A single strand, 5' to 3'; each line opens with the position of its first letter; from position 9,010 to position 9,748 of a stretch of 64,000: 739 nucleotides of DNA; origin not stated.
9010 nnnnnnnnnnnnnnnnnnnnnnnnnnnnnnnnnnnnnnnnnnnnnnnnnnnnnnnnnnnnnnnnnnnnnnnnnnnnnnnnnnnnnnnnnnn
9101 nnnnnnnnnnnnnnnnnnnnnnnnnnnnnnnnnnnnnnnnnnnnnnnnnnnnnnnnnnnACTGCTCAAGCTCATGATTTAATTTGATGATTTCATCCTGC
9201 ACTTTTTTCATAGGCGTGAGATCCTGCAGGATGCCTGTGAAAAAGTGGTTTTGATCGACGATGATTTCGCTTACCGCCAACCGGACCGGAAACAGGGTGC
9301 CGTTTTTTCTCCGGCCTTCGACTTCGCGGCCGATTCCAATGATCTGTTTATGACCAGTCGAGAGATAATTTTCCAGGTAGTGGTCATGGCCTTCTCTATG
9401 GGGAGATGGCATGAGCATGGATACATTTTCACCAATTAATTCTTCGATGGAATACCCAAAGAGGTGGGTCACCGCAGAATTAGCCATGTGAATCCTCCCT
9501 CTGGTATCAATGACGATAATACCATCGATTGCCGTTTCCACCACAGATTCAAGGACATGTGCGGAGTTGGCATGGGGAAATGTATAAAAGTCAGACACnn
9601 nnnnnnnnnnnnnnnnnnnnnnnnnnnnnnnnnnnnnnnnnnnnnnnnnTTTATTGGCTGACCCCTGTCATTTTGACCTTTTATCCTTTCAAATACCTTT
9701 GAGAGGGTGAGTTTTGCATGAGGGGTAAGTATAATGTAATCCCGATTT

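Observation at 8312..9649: Histidine kinase PAS domain carries the FixL heme-pocket signature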

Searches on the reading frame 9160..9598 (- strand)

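Call 24: predict_structure(alignment_id=A1)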
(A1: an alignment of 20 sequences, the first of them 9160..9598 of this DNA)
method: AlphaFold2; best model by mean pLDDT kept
length: 146 residues; sequences in the alignment: 20
mean_pLDDT: 81.8   pTM: 0.71
mean pLDDT of the five models: 81.8, 80.4, 80.0, 79.3, 77.8
residues with pLDDT >= 90: 64; 70-90: 51; 50-70: 21; < 50: 10
segments of 3 or more residues with pLDDT < 50: 1-10
pLDDT, mean of each block of 10 residues (from residue 1): 40 56 78 93 94 95 89 83 69 92 91 89 90 88 80
secondary structure, 60 per line:
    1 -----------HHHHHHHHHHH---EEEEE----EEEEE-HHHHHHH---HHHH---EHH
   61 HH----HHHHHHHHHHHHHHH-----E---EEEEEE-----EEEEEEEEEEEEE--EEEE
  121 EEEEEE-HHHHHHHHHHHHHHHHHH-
elements in order: H12-22 E26-30 E35-39 H41-47 H51-54 H59-62 H67-81 E91-96 E102-114 E117-126 H128-145

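Call 31: fold_search(model_id=the predicted structure, library=pdb)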
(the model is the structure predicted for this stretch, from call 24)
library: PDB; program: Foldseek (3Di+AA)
matches with E <= 10: 1305; with E <= 0.001: 621
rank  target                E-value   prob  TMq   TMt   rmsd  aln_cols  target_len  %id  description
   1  8js5_A                1.3e-14  1.00  0.87  0.51   1.3       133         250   41  Dimeric PAS domains of oxygen sensor FixL with ferric unliganded heme (released 2024-06-26)
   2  8js5_G                1.3e-14  1.00  0.86  0.51   1.4       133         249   41  Dimeric PAS domains of oxygen sensor FixL with ferric unliganded heme (released 2024-06-26)
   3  8js5_B                2.0e-14  1.00  0.87  0.51   1.3       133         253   41  Dimeric PAS domains of oxygen sensor FixL with ferric unliganded heme (released 2024-06-26)
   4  8js6_C                2.5e-14  1.00  0.82  0.49   1.7       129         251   41  Dimeric PAS domains of oxygen sensor FixL in complex with cyanide-bound ferric heme (released 2024-06-26)
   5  8js6_E                4.3e-14  1.00  0.86  0.51   1.4       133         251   41  Dimeric PAS domains of oxygen sensor FixL in complex with cyanide-bound ferric heme (released 2024-06-26)
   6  8js5_F                4.6e-14  1.00  0.87  0.52   1.3       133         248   41  Dimeric PAS domains of oxygen sensor FixL with ferric unliganded heme (released 2024-06-26)
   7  8js5_C                4.6e-14  1.00  0.85  0.50   1.3       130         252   41  Dimeric PAS domains of oxygen sensor FixL with ferric unliganded heme (released 2024-06-26)
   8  1d06                  6.1e-14  1.00  0.74  0.83   3.1       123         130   43  STRUCTURAL BASIS OF DIMERIZATION AND SENSORY MECHANISMS OF OXYGEN-SENSING DOMAIN OF RHIZOBIUM MELILOTI FIXL DETERMINED A (released 2000-03-15)
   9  1drm                  1.4e-13  1.00  0.78  0.94   1.2       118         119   42  CRYSTAL STRUCTURE OF THE LIGAND FREE BJFIXL HEME DOMAIN (released 2000-01-24)
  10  1y28                  3.3e-13  1.00  0.78  0.95   1.1       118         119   42  Crystal structure of the R220A metBJFIXL HEME domain (released 2004-12-07)
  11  1lt0                  4.0e-13  1.00  0.76  0.94   1.1       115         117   43  Crystal structure of the CN-bound BjFixL heme domain (released 2002-11-20)
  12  2cmn                  4.7e-13  1.00  0.77  0.95   1.0       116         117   43  A Proximal Arginine Residue in the Switching Mechanism of the FixL Oxygen Sensor (released 2007-05-15)
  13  1dp6                  5.3e-13  1.00  0.76  0.95   1.1       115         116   43  OXYGEN-BINDING COMPLEX OF FIXL HEME DOMAIN (released 2000-12-23)
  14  1dp8                  5.9e-13  1.00  0.77  0.94   1.1       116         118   43  CRYSTAL STRUCTURE OF THE NITRIC OXIDE BOUND FIXL HEME DOMAIN (released 2000-12-24)
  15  1lsv                  7.1e-13  1.00  0.77  0.95   1.1       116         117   43  Crystal structure of the CO-bound BjFixL heme domain (released 2002-11-20)
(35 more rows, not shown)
